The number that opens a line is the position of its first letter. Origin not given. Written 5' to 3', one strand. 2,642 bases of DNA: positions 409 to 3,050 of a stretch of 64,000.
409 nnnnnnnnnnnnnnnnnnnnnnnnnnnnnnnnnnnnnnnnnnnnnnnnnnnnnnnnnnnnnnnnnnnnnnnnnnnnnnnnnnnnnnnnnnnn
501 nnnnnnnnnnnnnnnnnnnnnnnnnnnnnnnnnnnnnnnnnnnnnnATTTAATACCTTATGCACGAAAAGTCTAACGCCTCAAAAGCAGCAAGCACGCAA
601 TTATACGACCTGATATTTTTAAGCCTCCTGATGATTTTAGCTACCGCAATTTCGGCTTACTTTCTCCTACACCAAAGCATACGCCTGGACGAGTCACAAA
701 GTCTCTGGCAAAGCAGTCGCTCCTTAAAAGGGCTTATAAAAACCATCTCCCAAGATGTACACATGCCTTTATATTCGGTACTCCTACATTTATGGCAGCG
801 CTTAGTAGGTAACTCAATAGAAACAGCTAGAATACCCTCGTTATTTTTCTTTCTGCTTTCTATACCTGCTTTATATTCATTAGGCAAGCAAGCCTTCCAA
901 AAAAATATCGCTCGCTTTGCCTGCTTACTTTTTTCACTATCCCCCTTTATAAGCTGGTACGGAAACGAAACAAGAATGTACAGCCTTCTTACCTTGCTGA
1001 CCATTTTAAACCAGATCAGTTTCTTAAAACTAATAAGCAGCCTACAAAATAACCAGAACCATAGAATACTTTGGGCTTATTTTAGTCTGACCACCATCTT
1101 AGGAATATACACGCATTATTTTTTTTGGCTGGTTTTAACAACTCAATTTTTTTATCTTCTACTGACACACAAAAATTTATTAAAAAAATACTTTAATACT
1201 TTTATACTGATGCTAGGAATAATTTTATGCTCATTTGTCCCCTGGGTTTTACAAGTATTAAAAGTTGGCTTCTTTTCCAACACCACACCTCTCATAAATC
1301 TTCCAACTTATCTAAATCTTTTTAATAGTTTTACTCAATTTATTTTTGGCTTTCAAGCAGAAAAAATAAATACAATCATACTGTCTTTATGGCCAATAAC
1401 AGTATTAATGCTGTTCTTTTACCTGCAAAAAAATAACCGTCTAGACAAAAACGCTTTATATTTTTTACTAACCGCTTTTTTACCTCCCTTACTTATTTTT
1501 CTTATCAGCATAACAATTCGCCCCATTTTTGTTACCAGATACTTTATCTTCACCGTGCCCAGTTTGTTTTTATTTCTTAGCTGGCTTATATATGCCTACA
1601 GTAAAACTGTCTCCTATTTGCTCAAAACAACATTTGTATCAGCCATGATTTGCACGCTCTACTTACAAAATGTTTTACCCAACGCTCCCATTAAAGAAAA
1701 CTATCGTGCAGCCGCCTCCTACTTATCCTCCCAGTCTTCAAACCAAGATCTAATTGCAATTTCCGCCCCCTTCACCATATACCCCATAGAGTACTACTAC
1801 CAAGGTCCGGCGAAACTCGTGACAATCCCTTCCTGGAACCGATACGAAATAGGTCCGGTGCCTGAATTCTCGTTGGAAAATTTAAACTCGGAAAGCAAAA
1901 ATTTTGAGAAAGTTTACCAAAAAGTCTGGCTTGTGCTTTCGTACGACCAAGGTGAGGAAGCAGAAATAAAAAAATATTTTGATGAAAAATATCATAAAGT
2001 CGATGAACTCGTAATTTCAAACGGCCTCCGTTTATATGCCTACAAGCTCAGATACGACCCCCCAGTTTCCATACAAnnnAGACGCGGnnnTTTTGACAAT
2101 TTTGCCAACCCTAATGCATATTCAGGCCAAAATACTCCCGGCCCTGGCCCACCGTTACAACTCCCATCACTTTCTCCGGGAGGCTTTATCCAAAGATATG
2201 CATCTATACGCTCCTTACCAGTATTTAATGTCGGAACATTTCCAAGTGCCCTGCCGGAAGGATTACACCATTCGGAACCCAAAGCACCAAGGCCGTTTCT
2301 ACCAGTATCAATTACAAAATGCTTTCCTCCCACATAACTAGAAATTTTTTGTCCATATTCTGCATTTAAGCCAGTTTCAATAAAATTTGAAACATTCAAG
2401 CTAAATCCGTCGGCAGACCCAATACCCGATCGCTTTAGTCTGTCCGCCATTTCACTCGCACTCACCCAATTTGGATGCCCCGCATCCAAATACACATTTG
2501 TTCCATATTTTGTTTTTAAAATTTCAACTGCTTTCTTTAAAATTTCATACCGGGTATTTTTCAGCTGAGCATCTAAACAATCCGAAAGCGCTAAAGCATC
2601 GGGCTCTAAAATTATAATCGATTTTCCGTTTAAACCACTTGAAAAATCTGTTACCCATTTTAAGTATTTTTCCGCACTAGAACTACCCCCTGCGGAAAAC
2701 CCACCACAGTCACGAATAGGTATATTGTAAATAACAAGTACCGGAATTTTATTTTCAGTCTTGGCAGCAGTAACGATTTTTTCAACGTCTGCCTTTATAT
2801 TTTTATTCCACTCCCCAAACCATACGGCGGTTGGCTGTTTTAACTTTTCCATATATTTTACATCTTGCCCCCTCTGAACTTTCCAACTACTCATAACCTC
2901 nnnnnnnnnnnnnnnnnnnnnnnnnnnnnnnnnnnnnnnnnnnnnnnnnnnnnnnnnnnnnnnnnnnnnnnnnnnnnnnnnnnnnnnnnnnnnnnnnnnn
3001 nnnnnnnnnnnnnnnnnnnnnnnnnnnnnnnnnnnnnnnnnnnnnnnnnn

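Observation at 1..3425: Glycan locus: processive GT2 (partial), GT39/ArnT-like transferase and a secreted GH6 hydrolase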

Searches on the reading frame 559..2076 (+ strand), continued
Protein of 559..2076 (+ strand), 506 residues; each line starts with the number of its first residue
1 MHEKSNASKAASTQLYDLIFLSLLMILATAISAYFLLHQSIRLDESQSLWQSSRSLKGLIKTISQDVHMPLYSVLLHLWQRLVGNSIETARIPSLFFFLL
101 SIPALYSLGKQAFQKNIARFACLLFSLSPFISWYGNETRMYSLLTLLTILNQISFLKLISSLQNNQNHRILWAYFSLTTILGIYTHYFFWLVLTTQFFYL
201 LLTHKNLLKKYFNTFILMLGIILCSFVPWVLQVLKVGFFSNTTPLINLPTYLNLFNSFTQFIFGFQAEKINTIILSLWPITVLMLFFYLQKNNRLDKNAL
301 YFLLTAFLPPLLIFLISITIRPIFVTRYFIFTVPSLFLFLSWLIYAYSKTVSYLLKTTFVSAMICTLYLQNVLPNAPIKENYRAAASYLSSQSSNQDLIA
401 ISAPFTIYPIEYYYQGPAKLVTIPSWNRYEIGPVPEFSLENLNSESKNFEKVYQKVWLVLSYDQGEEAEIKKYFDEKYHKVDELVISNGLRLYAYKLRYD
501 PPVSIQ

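Call 55: fold_search(model_id=the predicted structure, library=pdb)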
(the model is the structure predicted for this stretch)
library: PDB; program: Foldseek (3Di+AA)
matches with E <= 10: 538; with E <= 0.001: 29
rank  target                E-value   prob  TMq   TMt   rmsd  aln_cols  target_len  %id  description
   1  7oci_F                2.2e-07  1.00  0.58  0.47   9.0       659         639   11  Cryo-EM structure of yeast Ost6p containing oligosaccharyltransferase complex (released 2022-02-16)
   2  5ezm                  3.4e-07  1.00  0.61  0.58   6.2       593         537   12  Crystal Structure of ArnT from Cupriavidus metallidurans in the apo state (released 2016-02-17)
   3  5f15                  7.1e-07  1.00  0.57  0.54   7.0       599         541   12  Crystal Structure of ArnT from Cupriavidus metallidurans bound to Undecaprenyl phosphate (released 2016-02-17)
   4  6ezn_F                9.3e-07  1.00  0.54  0.44  14.0       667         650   11  Cryo-EM structure of the yeast oligosaccharyltransferase (OST) complex (released 2018-01-17)
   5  8agc_A                1.7e-06  1.00  0.52  0.39  16.2       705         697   12  Structure of yeast oligosaccharylransferase complex with lipid-linked oligosaccharide and non-acceptor peptide bound (released 2022-12-07)
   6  5gmy_A                6.2e-06  1.00  0.53  0.34  11.0       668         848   10  Crystal structure of the Archaeoglobus fulgidus oligosaccharyltransferase (O29867_ARCFU) tethered with an acceptor pep (released 2017-02-01)
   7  6c26_A                6.5e-06  1.00  0.50  0.41  14.2       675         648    9  The Cryo-EM structure of a eukaryotic oligosaccharyl transferase complex (released 2018-01-31)
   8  8age_A                6.8e-06  1.00  0.57  0.47   8.4       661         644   10  Structure of yeast oligosaccharylransferase complex with acceptor peptide bound (released 2022-12-07)
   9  6gxc_A                8.4e-06  1.00  0.49  0.38   9.1       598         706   13  Bacterial oligosaccharyltransferase PglB in complex with an inhibitory peptide and a reactive lipid-linked oligosaccha (released 2018-11-14)
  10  8agb_A                8.8e-06  1.00  0.57  0.47  12.2       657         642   10  Structure of yeast oligosaccharylransferase complex with lipid-linked oligosaccharide bound (released 2022-12-07)
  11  3waj                  9.6e-06  1.00  0.48  0.33  15.6       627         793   13  Crystal structure of the Archaeoglobus fulgidus oligosaccharyltransferase (O29867_ARCFU) complex with Zn and sulfate (released 2013-10-30)
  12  9s6u_A                1.0e-05  1.00  0.54  0.51   8.3       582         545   13  Ternary cryo-EM structure of human ALG9 with Dol25-PP-GlcNAc2Man8, Dol25-P-Man and Fab (released 2026-03-18)
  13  7e9s_A                1.6e-05  1.00  0.56  0.36  13.0       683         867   12  Archaeal oligosaccharyltransferase AglB from Archaeoglobus fulgidus in complex with an inhibitory peptide and a dolich (released 2021-09-08)
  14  8b6l_I                1.8e-05  1.00  0.49  0.38  14.2       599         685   11  Subtomogram average of the human Sec61-TRAP-OSTA-translocon (released 2022-12-07)
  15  5ogl_A                1.9e-05  1.00  0.48  0.37   9.3       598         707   13  Structure of bacterial oligosaccharyltransferase PglB in complex with an acceptor peptide and an lipid-linked oligosac (released 2017-10-25)
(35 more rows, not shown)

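Call 56: find_related_loci(query=A2, collection=metagenome_contigs, flank=10000)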
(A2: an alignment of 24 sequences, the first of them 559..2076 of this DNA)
Query A2 (506 aa) in metagenome_contigs; peptide patterns used: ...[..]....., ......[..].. (x = any residue, [..] = any of these).
171 stretches matched a pattern; 150 encode a relative of the query (tblastn E <= 1e-3); the best 80 are kept; 80 distinct loci.
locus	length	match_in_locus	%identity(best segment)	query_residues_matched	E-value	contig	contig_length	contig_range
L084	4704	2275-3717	49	19-500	4e-154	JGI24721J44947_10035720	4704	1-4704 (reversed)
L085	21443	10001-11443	49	19-500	4e-151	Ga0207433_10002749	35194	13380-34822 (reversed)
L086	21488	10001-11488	46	4-500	4e-150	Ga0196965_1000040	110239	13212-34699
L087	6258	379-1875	45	3-500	2e-148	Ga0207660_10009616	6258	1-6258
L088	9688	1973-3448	45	6-502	7e-146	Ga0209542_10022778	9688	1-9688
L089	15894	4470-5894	45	24-503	3e-144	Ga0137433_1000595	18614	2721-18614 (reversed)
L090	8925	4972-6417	45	21-498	4e-144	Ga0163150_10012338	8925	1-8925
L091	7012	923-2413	44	5-505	4e-144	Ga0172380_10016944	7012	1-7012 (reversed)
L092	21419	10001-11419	45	24-500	6e-142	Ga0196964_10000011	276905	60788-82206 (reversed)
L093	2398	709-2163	43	11-500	2e-148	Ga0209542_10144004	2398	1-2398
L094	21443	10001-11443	44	21-505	2e-139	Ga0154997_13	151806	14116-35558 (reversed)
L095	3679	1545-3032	44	2-504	4e-143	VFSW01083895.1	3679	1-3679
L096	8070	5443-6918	44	11-500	1e-138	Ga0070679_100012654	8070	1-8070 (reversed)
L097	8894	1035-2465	46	18-499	3e-138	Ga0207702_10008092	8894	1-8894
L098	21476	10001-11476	44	11-500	1e-137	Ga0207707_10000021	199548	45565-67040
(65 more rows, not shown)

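Call 75: search_protein_families(library=ncbifam, proteins=[L082:3594-4355:-], max_evalue=0.00001)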
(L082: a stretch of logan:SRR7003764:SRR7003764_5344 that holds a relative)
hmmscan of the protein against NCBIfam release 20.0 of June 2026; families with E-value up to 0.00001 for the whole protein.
L082:3594-4355:- (254 aa): 19 families
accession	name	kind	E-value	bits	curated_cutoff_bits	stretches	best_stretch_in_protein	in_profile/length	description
NF047588.1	GlcsyltransPgfSStrep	equivalog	5.4e-21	75.1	500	1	1-182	1-177/308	glycosyltransferase PgfS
TIGR03937.1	PgaC_IcaA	equivalog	3.6e-20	72.3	422.3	1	3-115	47-156/407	poly-beta-1,6-N-acetyl-D-glucosamine synthase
NF007986.1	PRK10714.1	equivalog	4.4e-16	58.8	529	1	3-121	8-127/316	undecaprenyl-phosphate 4-deoxy-4-formamido-L-arabinose transferase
NF041875.1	EPS_EpsD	equivalog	3.1e-15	56.4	370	1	3-125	1-120/325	exopolysaccharide biosynthesis glycosyltransferase EpsD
NF038302.1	EPS_HpsE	equivalog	4.2e-15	55.5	300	1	3-97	3-99/307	hormogonium polysaccharide biosynthesis glycosyltransferase HpsE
TIGR04283.1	glyco_like_mftF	equivalog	7.6e-15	55.1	182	1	3-111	1-99/221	TIGR04283 family arsenosugar biosynthesis glycosyltransferase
NF058614.1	PPMAGASynPpgS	equivalog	7.6e-14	51.7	370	1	5-212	4-203/226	polyprenyl-phospho-N-acetylgalactosaminyl synthase PpgS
NF010496.0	PRK13915.1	equivalog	2.7e-13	49.7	262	1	3-109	33-142/307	glucosyl-3-phosphoglycerate synthase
NF007482.0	PRK10073.1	equivalog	1.3e-12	47.3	423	1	3-107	8-108/334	glycosyltransferase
NF047683.1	TeichurnBiosyTuaG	equivalog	3.2e-11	43.3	400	1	3-110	8-112/252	teichuronic acid biosynthesis protein TuaG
NF041391.1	DPhHxTase_Halo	equivalog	7.5e-11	41.4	375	1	9-207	3-185/213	dolichyl-phosphate hexose transferase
TIGR03111.1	glyc2_xrt_Gpos1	hypoth_equivalog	1.1e-10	40.9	363.95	1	3-117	51-164/439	TIGR03111 family XrtG-associated glycosyltransferase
TIGR04182.1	glyco_TIGR04182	equivalog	5.8e-10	39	325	1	4-217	3-203/293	S-layer glycoprotein N-glycosyltransferase AglJ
TIGR04009.1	wcaE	equivalog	3.9e-09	36.1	369.2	1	1-94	1-92/248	colanic acid biosynthesis glycosyltransferase WcaE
TIGR03965.1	mycofact_glyco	equivalog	5.5e-09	35.4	280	1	4-120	77-190/467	mycofactocin biosynthesis glycosyltransferase MftF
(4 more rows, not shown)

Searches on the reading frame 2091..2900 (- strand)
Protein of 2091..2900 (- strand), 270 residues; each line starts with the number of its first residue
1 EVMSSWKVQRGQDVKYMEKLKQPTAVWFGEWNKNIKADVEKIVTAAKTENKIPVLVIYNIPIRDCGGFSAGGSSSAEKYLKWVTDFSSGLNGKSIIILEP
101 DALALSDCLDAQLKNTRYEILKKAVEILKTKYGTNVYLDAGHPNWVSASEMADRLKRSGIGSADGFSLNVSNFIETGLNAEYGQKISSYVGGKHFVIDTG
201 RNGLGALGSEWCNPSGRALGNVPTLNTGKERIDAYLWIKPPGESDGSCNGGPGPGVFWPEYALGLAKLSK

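Call 68: search_solved_structures(query=window:2091-2900:-, show_alignments=4, max_evalue=1e-40)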
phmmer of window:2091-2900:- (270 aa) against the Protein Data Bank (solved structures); distinct sequences matched with E-value up to 1e-40: 5.
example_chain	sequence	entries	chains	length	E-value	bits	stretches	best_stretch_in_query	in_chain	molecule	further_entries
1up0_A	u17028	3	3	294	6.7e-64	219.3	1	35-266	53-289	PUTATIVE CELLULASE CEL6 | CELA1 PROTEIN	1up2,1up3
1uoz_A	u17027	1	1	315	7.6e-64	219.1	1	35-266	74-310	PUTATIVE CELLULASE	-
6fao_A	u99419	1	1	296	6.7e-53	183.2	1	23-266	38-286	Glycoside hydrolase family 6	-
1tml_A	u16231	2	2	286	8e-53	183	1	22-264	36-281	ENDO-1,4-BETA-D-GLUCANASE | ENDOGLUCANASE E-2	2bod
2boe_X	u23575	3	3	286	1.5e-51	178.8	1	22-264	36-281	ENDOGLUCANASE E-2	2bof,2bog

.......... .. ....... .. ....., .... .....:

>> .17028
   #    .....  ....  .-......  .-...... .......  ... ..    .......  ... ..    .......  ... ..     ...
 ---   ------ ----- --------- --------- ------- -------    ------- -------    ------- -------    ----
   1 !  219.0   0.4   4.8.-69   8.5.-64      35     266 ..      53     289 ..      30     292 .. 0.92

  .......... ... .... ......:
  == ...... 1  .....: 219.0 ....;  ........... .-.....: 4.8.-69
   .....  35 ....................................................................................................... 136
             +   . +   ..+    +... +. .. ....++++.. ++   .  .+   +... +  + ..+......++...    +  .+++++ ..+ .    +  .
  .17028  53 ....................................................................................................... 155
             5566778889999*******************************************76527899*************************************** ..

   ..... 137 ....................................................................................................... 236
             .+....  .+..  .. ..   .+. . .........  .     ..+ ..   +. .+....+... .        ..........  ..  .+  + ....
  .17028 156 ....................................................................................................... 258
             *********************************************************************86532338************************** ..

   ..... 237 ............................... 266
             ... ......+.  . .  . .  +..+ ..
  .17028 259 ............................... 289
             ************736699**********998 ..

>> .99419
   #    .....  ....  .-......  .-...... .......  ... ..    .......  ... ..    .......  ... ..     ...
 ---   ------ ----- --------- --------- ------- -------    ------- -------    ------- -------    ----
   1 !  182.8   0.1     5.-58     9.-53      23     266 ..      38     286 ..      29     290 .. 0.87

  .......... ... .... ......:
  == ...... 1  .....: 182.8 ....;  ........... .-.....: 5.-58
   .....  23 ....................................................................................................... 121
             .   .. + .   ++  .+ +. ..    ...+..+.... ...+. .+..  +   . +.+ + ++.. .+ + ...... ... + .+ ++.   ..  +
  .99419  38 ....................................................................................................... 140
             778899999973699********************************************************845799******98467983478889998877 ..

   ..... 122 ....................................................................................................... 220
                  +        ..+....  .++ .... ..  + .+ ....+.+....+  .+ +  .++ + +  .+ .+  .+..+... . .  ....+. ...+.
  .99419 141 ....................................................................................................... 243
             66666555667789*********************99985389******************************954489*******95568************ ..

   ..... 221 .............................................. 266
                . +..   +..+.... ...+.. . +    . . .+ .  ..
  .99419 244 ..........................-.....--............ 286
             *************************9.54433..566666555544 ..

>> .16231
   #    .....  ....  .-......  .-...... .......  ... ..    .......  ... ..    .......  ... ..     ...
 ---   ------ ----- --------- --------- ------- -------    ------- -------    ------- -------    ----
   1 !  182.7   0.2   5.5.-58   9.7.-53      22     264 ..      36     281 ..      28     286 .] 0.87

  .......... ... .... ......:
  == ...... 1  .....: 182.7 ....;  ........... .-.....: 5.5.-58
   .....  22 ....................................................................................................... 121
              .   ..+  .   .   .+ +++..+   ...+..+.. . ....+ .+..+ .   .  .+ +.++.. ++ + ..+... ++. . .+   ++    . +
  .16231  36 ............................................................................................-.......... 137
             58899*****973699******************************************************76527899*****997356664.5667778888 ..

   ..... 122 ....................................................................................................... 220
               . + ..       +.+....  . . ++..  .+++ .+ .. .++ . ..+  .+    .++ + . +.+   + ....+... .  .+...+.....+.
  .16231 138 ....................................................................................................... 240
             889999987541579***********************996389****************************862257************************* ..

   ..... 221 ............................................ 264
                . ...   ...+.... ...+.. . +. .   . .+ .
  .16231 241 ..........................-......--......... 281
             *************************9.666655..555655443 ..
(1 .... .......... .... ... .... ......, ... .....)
